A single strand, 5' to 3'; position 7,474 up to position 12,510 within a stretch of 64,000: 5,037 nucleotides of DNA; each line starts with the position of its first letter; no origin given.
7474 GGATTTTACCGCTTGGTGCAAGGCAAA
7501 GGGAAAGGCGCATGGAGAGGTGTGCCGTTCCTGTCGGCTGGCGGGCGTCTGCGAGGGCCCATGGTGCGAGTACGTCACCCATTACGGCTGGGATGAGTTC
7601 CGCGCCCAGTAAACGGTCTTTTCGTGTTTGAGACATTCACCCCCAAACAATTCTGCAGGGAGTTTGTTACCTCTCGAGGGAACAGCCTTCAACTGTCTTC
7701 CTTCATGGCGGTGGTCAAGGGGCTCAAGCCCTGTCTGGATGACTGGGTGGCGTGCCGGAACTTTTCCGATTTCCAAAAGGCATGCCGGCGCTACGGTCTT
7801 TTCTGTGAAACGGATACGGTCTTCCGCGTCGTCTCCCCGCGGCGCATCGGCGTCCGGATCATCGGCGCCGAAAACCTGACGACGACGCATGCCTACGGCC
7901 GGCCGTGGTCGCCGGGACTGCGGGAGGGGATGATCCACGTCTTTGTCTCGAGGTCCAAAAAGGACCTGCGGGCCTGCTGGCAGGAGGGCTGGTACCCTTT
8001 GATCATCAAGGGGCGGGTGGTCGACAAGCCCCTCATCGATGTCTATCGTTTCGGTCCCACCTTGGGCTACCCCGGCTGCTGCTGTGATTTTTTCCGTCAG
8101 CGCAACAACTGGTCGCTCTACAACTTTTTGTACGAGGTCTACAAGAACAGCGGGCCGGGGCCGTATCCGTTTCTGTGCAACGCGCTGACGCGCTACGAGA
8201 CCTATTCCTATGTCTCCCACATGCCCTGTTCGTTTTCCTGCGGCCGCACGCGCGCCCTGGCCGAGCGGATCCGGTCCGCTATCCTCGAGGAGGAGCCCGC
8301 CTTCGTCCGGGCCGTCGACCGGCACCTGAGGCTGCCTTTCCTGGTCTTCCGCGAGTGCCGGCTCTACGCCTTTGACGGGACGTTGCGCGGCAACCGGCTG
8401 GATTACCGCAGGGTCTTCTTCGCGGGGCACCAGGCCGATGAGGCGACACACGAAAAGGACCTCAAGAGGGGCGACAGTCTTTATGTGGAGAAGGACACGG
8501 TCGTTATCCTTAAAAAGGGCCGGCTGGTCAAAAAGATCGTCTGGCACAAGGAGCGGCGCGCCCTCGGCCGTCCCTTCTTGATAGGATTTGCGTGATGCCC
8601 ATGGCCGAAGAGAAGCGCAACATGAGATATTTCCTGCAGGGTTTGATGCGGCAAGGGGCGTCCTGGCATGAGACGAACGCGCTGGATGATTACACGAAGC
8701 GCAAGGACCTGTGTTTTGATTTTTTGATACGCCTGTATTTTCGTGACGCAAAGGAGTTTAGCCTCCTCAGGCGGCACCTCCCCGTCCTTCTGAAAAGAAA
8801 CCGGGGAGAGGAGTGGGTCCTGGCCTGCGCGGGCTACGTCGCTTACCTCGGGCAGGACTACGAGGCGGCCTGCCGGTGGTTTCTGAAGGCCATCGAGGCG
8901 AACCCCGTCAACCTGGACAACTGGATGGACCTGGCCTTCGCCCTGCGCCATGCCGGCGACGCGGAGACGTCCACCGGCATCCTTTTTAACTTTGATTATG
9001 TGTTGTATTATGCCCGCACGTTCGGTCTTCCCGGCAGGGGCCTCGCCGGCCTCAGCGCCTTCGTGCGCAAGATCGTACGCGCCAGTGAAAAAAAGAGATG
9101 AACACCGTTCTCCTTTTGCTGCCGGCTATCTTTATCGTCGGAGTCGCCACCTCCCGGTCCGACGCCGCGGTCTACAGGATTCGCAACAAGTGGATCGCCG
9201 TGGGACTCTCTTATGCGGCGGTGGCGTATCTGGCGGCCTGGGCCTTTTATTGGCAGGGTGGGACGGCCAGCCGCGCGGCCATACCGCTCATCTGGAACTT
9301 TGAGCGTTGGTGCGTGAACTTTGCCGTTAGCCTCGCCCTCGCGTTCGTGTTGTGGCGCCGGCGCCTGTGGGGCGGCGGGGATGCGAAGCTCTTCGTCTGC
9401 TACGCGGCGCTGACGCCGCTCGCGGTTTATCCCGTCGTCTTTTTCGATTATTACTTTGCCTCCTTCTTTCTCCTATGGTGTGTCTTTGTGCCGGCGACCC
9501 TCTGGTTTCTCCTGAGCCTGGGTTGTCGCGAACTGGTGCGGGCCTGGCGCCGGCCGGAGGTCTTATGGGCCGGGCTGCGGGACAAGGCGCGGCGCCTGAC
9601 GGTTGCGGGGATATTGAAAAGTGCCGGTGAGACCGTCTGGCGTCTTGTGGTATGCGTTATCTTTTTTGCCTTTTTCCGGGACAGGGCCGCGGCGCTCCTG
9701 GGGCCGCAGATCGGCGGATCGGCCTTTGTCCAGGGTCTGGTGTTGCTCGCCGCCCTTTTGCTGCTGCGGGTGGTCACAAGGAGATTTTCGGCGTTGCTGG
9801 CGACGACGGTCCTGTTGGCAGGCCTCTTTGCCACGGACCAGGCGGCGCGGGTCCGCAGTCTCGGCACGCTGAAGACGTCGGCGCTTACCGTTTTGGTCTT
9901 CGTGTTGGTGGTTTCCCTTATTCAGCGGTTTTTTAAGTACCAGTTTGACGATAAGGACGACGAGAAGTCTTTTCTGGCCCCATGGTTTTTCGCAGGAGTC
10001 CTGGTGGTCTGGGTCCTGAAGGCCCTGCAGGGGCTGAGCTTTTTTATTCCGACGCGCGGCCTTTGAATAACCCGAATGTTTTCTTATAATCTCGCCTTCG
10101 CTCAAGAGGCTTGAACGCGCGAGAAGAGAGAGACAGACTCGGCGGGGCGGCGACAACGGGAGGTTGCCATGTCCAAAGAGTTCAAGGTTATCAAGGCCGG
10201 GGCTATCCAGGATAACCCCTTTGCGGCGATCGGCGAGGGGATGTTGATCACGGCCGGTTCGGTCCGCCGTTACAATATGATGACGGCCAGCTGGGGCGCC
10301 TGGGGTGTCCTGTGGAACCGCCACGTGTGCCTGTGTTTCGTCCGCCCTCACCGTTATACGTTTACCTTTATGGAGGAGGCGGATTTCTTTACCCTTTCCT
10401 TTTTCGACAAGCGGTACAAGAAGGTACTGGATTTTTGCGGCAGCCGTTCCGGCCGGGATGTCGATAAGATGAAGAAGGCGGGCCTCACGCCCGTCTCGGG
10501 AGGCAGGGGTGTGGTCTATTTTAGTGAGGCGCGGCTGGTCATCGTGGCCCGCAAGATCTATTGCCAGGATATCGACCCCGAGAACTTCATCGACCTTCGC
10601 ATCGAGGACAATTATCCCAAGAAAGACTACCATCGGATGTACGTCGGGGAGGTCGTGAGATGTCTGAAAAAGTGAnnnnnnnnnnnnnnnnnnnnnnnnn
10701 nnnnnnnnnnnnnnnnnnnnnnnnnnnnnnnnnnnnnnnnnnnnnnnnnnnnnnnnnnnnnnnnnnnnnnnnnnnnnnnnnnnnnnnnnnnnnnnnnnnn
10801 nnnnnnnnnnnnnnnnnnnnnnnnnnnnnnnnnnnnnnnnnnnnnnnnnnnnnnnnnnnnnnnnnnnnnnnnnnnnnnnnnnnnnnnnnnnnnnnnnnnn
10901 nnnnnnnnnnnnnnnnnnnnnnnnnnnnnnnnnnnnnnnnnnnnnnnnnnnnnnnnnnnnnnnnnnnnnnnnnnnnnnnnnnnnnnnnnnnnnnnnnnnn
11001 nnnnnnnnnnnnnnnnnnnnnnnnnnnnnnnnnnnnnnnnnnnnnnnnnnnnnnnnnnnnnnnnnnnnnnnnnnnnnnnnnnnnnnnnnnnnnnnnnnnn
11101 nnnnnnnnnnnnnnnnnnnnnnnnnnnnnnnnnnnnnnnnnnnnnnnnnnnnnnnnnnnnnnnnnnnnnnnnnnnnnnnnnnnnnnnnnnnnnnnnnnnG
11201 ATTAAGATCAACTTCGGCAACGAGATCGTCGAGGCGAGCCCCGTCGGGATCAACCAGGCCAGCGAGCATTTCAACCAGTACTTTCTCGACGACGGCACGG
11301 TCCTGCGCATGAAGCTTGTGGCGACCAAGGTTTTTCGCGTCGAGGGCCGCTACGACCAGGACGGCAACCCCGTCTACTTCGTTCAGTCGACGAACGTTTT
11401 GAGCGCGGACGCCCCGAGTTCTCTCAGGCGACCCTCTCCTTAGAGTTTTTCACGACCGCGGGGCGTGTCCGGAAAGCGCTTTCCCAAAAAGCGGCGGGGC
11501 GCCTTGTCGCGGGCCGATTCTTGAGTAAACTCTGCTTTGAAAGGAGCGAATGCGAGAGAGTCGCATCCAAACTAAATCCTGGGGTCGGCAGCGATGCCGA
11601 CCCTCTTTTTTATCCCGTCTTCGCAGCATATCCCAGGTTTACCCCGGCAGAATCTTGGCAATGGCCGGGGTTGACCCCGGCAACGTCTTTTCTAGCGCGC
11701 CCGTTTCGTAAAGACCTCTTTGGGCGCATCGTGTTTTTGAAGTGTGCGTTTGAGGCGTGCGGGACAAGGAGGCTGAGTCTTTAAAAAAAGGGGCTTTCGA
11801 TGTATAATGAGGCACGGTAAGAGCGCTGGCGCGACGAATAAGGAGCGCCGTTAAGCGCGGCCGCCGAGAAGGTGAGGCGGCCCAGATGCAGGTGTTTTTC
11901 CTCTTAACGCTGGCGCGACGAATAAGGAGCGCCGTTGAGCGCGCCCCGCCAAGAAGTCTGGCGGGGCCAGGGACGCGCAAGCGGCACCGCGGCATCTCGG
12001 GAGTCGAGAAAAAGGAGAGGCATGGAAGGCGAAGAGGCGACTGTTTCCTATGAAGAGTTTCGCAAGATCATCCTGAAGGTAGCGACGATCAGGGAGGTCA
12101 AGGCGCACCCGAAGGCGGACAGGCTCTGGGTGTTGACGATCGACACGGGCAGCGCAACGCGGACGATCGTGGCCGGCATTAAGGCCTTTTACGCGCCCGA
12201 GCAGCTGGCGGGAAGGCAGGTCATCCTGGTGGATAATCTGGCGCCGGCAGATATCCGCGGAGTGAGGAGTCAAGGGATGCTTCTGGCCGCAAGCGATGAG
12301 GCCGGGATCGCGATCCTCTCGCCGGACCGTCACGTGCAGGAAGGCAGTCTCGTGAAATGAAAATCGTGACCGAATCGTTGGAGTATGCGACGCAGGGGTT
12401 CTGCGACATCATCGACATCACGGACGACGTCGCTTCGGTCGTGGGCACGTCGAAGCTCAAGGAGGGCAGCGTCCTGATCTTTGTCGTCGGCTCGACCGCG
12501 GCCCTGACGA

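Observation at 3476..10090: Expanded His-Xaa-Ser (Hxs) radical-SAM peptide operon: ten coupled genes, about half outside the described HxsABCD core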

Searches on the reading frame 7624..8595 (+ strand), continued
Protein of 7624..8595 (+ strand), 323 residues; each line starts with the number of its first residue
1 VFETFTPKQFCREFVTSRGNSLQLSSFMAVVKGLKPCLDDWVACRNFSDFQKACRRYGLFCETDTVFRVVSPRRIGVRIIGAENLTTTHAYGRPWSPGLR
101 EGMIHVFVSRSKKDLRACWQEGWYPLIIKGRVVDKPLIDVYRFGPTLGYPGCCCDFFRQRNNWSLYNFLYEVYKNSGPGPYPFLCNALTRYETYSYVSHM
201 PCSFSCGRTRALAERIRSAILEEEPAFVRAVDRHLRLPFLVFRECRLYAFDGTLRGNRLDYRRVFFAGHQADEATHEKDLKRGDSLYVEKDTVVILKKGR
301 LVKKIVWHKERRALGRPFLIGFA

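Call 40: search_protein_families(library=pfam, proteins=[P0042, P0043, P0044, P0048, P0062, P0070, P0079, P0081, P0090, P0024], max_evalue=0.001)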
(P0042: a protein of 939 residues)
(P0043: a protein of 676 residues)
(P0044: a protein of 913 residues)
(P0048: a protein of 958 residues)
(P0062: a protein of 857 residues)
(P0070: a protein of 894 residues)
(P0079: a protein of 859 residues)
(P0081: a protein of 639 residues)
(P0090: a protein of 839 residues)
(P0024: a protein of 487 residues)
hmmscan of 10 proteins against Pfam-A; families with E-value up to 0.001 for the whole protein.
P0042 (939 aa): 0 families

P0043 (676 aa): 12 families
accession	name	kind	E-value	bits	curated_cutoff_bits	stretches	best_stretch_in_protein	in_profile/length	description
PF04015.17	DUF362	-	1.6e-45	156.1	24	1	37-234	1-199/200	Domain of unknown function (DUF362)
PF00037.32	Fer4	-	1.2e-11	44.3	21.1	2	295-314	5-24/24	4Fe-4S binding domain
PF14697.11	Fer4_21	-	1.2e-09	38.6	35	2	286-314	29-58/59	4Fe-4S dicluster domain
PF12838.12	Fer4_7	-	1.1e-06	29.4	27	1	297-340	1-52/52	4Fe-4S dicluster domain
PF13183.11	Fer4_8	-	1.9e-06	28.7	27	0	284-311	35-67/68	4Fe-4S dicluster domain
PF25160.1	LdpA_Fe-S-bd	-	6.2e-06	26.3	27.6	1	304-344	9-46/49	LdpA Fe-S cluster-binding domain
PF12797.12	Fer4_2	-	7e-06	26.1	24.5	0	319-337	3-21/22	4Fe-4S binding domain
PF13484.11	Fer4_16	-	1.1e-05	26.6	30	0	297-316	1-20/66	4Fe-4S double cluster binding domain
PF13237.11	Fer4_10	-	2.1e-05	24.8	25.5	1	295-337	6-53/53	4Fe-4S dicluster domain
PF12837.12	Fer4_6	-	3.1e-05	24.2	25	0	296-313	7-24/24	4Fe-4S binding domain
PF13534.11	Fer4_17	-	0.00015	22.6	22.2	0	274-311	21-59/61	4Fe-4S dicluster domain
PF13187.11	Fer4_9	-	0.00015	22.2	27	0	297-341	1-52/52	4Fe-4S dicluster domain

P0044 (913 aa): 0 families

P0048 (958 aa): 1 family
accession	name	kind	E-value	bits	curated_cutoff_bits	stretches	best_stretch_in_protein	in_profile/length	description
PF04467.17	DUF483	-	1.9e-06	28.3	25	1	758-854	19-106/122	Protein of unknown function (DUF483)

P0062 (857 aa): 1 family
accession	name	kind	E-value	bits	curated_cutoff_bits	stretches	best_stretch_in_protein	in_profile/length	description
PF04467.17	DUF483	-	6.8e-06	26.5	25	1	670-745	31-101/122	Protein of unknown function (DUF483)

P0070 (894 aa): 1 family
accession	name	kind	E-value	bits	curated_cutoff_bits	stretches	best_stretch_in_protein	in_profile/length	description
PF04467.17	DUF483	-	0.00063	20.2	25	0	763-846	21-97/122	Protein of unknown function (DUF483)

P0079 (859 aa): 2 families
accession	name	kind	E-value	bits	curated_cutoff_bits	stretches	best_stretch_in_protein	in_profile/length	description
PF00501.34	AMP-binding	-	5.8e-11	42.3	29.9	1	792-851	1-61/384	AMP-binding enzyme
PF04467.17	DUF483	-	1.2e-05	25.7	25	1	495-581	20-99/122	Protein of unknown function (DUF483)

P0081 (639 aa): 1 family
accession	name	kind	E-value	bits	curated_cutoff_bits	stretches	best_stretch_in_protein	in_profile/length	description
PF04467.17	DUF483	-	0.00011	22.7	25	1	441-525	21-99/122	Protein of unknown function (DUF483)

P0090 (839 aa): 1 family
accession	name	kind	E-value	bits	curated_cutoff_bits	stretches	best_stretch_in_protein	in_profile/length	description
PF13428.12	TPR_14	-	0.00081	20.3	23.5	0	486-524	4-42/44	Tetratricopeptide repeat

P0024 (487 aa): 1 family
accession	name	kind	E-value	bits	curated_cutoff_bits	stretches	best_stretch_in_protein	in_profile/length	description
PF04467.17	DUF483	-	0.00033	21.1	25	1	126-209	22-97/122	Protein of unknown function (DUF483)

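Call 50: search_protein_families(library=padloc, proteins=[window:7624-8595:+], max_evalue=0.001)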
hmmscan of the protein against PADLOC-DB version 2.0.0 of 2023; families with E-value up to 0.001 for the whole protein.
window:7624-8595:+ (323 aa): 0 families

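Call 55: search_solved_structures(query=A1, max_evalue=10, show_alignments=2)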
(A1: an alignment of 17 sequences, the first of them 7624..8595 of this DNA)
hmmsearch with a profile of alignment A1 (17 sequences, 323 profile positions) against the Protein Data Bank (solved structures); distinct sequences matched with E-value up to 10: 1.
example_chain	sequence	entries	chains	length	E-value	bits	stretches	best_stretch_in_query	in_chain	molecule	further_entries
5h20_A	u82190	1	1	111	0.28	13.6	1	219-265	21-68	Putative PadR-family transcriptional regulatory protein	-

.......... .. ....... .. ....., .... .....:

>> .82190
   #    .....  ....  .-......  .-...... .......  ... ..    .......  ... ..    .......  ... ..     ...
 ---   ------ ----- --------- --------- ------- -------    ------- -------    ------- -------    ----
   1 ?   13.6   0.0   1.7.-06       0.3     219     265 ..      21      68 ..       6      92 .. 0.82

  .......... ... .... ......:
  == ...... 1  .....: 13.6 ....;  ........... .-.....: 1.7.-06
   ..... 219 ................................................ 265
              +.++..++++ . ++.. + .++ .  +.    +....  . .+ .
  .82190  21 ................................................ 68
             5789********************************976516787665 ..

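Call 71: fold_search(model_id=the predicted structure, library=viral)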
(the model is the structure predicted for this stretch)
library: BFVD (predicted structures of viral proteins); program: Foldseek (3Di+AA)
matches with E <= 10: 426; with E <= 0.001: 0
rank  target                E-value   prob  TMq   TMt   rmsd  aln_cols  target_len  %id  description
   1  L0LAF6                1.8e-02  0.60  0.23  0.32  15.9       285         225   10  Uncharacterized protein [Bacillus phage phiAGATE]
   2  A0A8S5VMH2            2.1e-01  0.35  0.15  0.41   6.1       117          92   12  Uncharacterized protein [Ackermannviridae sp.]
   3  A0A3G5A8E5            3.2e-01  0.38  0.15  0.24   5.4        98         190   11  Uncharacterized protein [Hyperionvirus sp.]
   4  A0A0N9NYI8            3.4e-01  0.02  0.10  0.14  20.2       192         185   12  (no name in the UniProt tables at hand)
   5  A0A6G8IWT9            4.6e-01  0.06  0.11  0.06  14.0       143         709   12  (no name in the UniProt tables at hand)
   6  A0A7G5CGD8            4.9e-01  0.30  0.16  0.42   6.6       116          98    9  (no name in the UniProt tables at hand)
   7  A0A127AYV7            5.5e-01  0.47  0.12  0.45   5.6        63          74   17  Uncharacterized protein [Bacillus phage SP-15]
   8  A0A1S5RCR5            5.5e-01  0.18  0.16  0.36   8.9       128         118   11  Uncharacterized protein [Lactobacillus phage P1]
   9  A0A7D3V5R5            5.5e-01  0.10  0.11  0.13  11.6       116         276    9  Endonuclease/exonuclease/phosphatase [Fadolivirus FV1/VV64]
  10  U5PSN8                5.8e-01  0.15  0.12  0.36  10.1       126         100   10  Uncharacterized protein [Bacillus phage CampHawk]
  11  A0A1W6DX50            5.8e-01  0.12  0.12  0.08  10.7       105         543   13  Uncharacterized protein [Sphingobium phage Lacusarx]
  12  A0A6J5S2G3            6.2e-01  0.12  0.10  0.30  11.3        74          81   14  Uncharacterized protein [uncultured Caudovirales phage]
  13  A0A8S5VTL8            6.6e-01  0.20  0.14  0.35   8.5        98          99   14  (no name in the UniProt tables at hand)
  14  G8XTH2                7.9e-01  0.08  0.14  0.13   9.9       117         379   16  Protein UL117 [Simian cytomegalovirus (strain Colburn)]
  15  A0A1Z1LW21            8.4e-01  0.18  0.15  0.36   6.4       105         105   16  Internal virion protein [Escherichia phage ST31]
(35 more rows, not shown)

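Call 77: search_protein_families(library=ncbifam, proteins=[L014:1864-2181:+], max_evalue=0.00001)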
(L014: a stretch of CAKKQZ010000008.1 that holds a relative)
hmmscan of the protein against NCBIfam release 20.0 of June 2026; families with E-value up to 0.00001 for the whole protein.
L014:1864-2181:+ (105 aa): 2 families
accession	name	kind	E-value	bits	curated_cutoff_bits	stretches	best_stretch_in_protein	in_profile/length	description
NF038309.1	HisXaaSer_A3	equivalog_domain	3.9e-14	52.2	65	1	13-100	2-80/81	His-Xaa-Ser repeat protein HxsA3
NF038313.3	HisXaaSer_A4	exception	3.3e-08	34.3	55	1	12-103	1-91/93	His-Xaa-Ser repeat protein HxsA4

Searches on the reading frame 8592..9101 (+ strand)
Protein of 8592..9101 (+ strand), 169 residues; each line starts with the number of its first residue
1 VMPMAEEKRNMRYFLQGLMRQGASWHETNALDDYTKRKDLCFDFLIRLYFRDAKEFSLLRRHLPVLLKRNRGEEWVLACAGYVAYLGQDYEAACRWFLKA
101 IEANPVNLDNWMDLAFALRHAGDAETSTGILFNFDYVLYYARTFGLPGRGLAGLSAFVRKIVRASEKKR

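Call 3: search_protein_families(library=ncbifam, proteins=[window:8592-9101:+], max_evalue=0.01)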
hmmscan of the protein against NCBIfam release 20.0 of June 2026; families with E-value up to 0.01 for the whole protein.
window:8592-9101:+ (169 aa): 1 family
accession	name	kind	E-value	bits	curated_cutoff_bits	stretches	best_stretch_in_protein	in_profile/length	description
NF033920.0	C39_PA2778_fam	equivalog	0.008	15.6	150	0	78-127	194-243/255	PA2778 family cysteine peptidase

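Call 4: search_protein_families(library=pfam, proteins=[window:8592-9101:+], max_evalue=0.01)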
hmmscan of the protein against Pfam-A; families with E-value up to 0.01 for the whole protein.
window:8592-9101:+ (169 aa): 3 families
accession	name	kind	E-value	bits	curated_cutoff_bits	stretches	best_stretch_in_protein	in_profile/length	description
PF13431.12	TPR_17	-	0.00019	21.9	24.4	1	97-126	2-31/34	Tetratricopeptide repeat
PF04049.19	ANAPC8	-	0.0016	18.4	23.8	1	54-127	139-217/267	Anaphase promoting complex subunit 8 / Cdc23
PF07719.23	TPR_2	-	0.002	18.6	27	0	77-105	4-32/34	Tetratricopeptide repeat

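Call 50: search_protein_families(library=padloc, proteins=[window:8592-9101:+], max_evalue=0.001)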
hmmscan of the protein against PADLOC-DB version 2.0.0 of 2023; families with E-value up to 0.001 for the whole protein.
window:8592-9101:+ (169 aa): 0 families

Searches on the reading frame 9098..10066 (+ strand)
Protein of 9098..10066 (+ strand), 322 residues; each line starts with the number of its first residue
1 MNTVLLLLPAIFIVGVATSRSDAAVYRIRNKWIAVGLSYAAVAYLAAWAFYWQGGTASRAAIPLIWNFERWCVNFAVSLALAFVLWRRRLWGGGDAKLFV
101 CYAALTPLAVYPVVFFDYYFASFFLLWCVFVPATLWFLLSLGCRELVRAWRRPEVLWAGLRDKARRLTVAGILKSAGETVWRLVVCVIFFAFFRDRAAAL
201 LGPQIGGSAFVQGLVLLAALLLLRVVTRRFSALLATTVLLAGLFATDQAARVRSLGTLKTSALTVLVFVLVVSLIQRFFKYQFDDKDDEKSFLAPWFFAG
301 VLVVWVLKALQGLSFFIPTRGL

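Call 3: search_protein_families(library=ncbifam, proteins=[window:9098-10066:+], max_evalue=0.01)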
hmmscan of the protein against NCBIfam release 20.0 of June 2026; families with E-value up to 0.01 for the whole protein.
window:9098-10066:+ (322 aa): 0 families

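Call 4: search_protein_families(library=pfam, proteins=[window:9098-10066:+], max_evalue=0.01)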
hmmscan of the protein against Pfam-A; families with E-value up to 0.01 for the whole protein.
window:9098-10066:+ (322 aa): 1 family
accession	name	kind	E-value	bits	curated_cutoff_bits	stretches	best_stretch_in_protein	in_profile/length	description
PF01478.23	Peptidase_A24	-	0.00013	22.8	26.5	1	12-120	4-97/104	Type IV leader peptidase family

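Call 24: list_cluster_members(proteins=[P0001, P0005, P0013, window:9098-10066:+, window:4789-6315:+, window:6725-7612:+])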
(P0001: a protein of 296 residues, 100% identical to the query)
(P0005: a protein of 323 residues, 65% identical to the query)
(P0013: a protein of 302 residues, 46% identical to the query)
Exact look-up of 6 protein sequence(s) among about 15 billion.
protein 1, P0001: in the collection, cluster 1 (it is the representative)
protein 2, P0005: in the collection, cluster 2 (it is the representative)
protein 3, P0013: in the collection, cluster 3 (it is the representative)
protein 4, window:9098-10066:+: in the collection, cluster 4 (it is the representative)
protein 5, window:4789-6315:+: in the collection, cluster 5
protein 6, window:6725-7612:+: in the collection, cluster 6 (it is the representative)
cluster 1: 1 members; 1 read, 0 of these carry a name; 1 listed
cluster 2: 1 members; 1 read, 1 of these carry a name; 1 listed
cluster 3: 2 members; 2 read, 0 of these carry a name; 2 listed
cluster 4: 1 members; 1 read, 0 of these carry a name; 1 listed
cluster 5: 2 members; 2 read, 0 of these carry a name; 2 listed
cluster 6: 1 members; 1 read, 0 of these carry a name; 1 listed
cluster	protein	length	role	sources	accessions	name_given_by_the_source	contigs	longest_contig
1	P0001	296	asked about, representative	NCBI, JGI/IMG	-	-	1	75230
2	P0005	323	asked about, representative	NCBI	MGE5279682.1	MAG: hypothetical protein ACM3L6_02920 [Deltaproteobacteria bacterium]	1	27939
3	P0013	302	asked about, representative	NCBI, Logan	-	-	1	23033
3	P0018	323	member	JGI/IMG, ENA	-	-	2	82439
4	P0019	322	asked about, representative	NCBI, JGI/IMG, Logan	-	-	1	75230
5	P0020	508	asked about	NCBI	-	-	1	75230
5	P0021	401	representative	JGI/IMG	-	-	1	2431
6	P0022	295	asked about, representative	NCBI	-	-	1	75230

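Call 50: search_protein_families(library=padloc, proteins=[window:9098-10066:+], max_evalue=0.001)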
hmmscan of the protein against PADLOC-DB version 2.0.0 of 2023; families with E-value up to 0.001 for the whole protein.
window:9098-10066:+ (322 aa): 0 families

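Call 56: search_solved_structures(query=A3, max_evalue=1, show_alignments=2)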
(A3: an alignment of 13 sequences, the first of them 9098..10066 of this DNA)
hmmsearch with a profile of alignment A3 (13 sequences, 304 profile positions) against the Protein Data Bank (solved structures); distinct sequences matched with E-value up to 1: 0.

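Call 57: search_protein_families(library=pfam, alignment_id=A3, max_evalue=0.01)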
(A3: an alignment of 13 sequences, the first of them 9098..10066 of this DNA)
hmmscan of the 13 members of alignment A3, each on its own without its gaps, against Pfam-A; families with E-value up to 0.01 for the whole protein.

A. member 1, window:9098-10066:+ (322 aa): 1 family
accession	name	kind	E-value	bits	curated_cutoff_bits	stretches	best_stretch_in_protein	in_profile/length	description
PF01478.23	Peptidase_A24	-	0.00013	22.8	26.5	1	12-120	4-97/104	Type IV leader peptidase family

B. families by the number of members that match (of 13 scanned): 2 families
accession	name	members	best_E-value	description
PF01478.23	Peptidase_A24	12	1.9e-09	Type IV leader peptidase family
PF01737.22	Ycf9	1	0.00059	YCF9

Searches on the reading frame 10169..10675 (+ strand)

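Call 49: search_protein_families(library=pfam, proteins=[window:10169-10675:+], max_evalue=0.001)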
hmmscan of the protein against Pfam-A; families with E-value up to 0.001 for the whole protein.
window:10169-10675:+ (168 aa): 1 family
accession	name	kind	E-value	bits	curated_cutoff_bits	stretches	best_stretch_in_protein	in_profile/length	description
PF01613.24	Flavin_Reduct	-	7.4e-11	42.8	27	1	25-165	9-131/153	Flavin reductase like domain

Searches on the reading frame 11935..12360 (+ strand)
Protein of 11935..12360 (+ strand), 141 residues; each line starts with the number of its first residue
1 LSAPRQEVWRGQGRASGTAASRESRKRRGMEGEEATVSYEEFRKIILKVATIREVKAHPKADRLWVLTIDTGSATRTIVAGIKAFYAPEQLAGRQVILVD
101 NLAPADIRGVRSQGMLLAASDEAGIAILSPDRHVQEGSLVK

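Call 49: search_protein_families(library=pfam, proteins=[window:11935-12360:+], max_evalue=0.001)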
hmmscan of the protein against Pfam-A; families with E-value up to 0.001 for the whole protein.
window:11935-12360:+ (141 aa): 1 family
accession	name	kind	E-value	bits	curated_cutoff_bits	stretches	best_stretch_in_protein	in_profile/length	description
PF01588.26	tRNA_bind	-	1.7e-28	99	27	1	47-138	1-95/96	Putative tRNA binding domain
